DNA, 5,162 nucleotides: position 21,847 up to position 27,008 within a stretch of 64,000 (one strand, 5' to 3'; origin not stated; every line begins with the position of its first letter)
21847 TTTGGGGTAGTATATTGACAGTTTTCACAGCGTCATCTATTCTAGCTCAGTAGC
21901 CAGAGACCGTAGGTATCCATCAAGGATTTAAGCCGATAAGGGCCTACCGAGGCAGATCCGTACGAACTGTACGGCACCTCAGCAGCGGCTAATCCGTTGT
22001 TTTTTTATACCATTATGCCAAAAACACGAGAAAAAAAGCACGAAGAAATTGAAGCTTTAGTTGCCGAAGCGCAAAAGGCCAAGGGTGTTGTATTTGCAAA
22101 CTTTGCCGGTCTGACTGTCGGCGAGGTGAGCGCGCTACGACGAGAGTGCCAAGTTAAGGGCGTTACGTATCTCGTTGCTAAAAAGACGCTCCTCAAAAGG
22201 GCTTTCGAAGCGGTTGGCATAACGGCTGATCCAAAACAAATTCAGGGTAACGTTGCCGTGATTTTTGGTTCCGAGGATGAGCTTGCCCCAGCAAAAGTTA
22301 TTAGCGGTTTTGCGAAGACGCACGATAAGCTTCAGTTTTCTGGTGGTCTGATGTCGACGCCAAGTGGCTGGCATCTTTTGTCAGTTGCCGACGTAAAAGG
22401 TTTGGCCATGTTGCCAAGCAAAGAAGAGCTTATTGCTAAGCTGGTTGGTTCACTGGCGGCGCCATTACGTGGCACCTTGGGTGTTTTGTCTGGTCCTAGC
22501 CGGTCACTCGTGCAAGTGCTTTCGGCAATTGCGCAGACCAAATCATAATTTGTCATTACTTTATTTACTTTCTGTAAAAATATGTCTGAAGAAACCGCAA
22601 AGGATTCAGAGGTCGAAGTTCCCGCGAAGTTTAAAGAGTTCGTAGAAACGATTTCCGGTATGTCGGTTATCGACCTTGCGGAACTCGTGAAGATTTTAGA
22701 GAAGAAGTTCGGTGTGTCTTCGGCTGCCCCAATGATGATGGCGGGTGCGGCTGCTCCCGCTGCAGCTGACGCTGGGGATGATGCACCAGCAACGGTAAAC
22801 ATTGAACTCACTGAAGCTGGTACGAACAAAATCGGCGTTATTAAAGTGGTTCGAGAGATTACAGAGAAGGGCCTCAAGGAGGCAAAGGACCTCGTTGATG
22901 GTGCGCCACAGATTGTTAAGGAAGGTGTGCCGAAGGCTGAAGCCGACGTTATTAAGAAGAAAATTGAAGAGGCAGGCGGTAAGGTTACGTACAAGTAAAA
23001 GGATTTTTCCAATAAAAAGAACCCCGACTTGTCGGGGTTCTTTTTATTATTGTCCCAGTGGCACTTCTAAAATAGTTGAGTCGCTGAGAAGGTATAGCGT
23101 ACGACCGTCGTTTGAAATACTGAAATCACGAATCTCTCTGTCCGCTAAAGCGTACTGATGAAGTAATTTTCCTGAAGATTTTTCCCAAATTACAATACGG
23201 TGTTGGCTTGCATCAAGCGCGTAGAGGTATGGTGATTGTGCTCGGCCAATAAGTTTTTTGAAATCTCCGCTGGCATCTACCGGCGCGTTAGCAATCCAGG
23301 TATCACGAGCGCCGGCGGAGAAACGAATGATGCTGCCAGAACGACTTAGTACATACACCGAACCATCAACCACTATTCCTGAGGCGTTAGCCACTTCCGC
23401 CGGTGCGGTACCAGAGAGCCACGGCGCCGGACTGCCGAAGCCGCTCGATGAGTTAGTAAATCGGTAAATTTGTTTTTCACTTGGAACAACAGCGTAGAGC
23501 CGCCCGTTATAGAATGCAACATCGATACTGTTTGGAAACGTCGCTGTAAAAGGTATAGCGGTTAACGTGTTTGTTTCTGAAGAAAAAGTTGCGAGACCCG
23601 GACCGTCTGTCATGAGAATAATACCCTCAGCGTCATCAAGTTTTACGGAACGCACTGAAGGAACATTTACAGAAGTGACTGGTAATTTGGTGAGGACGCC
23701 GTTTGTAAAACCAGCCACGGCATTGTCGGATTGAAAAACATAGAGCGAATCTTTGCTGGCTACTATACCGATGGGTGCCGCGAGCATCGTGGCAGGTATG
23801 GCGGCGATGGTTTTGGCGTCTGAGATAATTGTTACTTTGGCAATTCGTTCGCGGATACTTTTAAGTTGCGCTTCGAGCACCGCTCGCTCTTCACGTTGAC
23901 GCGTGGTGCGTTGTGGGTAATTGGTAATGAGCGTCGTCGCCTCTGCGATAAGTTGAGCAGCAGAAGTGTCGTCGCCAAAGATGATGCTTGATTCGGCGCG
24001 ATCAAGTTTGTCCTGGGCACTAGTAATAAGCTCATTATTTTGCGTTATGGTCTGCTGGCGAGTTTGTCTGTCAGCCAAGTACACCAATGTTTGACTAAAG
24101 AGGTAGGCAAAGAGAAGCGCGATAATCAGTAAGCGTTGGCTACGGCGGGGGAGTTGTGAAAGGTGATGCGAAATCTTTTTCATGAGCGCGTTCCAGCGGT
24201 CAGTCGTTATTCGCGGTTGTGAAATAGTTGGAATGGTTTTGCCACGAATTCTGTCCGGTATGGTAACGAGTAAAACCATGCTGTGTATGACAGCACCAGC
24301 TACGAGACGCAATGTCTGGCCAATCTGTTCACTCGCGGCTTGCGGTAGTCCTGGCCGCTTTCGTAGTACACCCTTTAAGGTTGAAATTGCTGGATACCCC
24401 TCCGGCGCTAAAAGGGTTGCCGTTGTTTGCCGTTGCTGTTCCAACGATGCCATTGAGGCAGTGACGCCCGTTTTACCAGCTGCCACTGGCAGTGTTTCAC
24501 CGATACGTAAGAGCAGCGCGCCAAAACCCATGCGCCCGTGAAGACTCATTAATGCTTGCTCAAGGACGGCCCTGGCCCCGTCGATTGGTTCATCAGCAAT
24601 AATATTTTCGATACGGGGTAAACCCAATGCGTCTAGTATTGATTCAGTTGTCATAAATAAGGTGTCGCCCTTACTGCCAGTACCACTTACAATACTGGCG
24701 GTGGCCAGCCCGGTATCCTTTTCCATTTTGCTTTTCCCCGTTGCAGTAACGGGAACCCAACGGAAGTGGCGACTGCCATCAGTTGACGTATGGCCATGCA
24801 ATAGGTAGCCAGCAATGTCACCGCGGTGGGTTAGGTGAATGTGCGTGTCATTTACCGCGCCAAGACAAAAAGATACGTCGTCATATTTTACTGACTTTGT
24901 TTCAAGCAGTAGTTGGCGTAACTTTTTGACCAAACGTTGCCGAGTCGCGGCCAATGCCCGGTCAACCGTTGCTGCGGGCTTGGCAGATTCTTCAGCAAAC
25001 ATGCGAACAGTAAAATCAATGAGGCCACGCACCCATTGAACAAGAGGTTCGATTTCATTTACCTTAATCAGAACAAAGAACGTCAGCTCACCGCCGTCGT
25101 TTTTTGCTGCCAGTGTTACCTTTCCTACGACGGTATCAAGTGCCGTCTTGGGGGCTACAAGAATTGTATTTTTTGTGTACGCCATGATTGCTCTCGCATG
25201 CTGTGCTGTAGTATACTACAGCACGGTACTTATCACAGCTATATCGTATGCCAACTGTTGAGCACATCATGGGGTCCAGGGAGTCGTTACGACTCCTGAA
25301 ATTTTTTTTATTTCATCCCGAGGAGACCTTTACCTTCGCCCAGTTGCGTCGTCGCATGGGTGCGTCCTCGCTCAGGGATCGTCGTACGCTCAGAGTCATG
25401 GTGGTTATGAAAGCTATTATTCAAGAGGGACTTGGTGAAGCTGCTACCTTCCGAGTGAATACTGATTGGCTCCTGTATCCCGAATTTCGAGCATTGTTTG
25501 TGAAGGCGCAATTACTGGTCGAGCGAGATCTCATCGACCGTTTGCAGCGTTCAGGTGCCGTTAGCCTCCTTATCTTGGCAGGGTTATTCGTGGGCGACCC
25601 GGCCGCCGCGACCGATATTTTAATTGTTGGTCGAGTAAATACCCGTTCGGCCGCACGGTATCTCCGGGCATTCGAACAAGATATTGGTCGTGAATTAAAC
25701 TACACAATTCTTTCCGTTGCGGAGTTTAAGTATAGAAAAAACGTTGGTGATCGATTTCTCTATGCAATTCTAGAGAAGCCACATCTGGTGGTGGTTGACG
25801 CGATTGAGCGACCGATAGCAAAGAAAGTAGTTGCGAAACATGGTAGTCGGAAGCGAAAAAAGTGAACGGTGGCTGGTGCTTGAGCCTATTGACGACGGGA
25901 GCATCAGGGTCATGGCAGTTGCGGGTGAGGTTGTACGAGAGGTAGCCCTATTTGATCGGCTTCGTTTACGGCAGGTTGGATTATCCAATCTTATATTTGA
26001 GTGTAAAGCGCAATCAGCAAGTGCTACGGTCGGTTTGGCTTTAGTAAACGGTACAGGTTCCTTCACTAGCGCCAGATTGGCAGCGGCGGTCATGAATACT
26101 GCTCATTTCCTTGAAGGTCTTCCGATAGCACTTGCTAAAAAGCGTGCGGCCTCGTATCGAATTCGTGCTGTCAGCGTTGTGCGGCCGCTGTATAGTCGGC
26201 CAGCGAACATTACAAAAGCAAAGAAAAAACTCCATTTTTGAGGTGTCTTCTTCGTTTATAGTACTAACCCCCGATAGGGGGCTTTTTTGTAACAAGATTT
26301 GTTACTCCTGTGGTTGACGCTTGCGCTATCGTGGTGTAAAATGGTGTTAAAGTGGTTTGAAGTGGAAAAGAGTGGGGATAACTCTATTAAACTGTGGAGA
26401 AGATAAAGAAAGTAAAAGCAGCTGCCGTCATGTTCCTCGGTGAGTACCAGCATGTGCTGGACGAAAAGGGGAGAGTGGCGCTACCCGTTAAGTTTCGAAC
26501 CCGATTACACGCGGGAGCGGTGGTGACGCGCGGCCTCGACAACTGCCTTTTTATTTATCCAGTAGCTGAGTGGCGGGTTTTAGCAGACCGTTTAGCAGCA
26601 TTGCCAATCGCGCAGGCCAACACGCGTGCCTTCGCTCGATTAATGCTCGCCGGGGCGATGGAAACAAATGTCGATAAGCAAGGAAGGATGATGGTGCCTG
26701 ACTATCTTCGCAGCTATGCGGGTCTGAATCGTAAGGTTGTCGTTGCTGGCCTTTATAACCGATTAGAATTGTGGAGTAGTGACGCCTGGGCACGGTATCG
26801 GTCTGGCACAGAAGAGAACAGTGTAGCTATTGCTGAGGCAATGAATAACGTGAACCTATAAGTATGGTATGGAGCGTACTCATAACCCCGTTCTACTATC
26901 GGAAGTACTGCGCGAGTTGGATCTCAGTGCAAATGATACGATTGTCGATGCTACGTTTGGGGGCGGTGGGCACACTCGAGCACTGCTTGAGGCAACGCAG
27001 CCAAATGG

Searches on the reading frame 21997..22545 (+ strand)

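Call 36: search_protein_families(library=pfam, proteins=[window:21997-22545:+], max_evalue=0.00001)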
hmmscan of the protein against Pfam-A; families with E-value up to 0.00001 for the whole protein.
window:21997-22545:+ (183 aa): 1 family
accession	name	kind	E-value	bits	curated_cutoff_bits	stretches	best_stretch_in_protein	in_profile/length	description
PF00466.25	Ribosomal_L10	-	3.2e-21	75.7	22.8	1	9-107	1-100/100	Ribosomal protein L10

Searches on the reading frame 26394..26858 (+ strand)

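Call 36: search_protein_families(library=pfam, proteins=[window:26394-26858:+], max_evalue=0.00001)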
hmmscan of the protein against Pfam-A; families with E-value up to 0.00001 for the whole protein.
window:26394-26858:+ (155 aa): 1 family
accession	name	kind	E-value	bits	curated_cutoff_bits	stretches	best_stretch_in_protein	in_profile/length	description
PF02381.23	MraZ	-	1.7e-38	130.9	23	2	13-82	1-71/72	MraZ protein, putative antitoxin-like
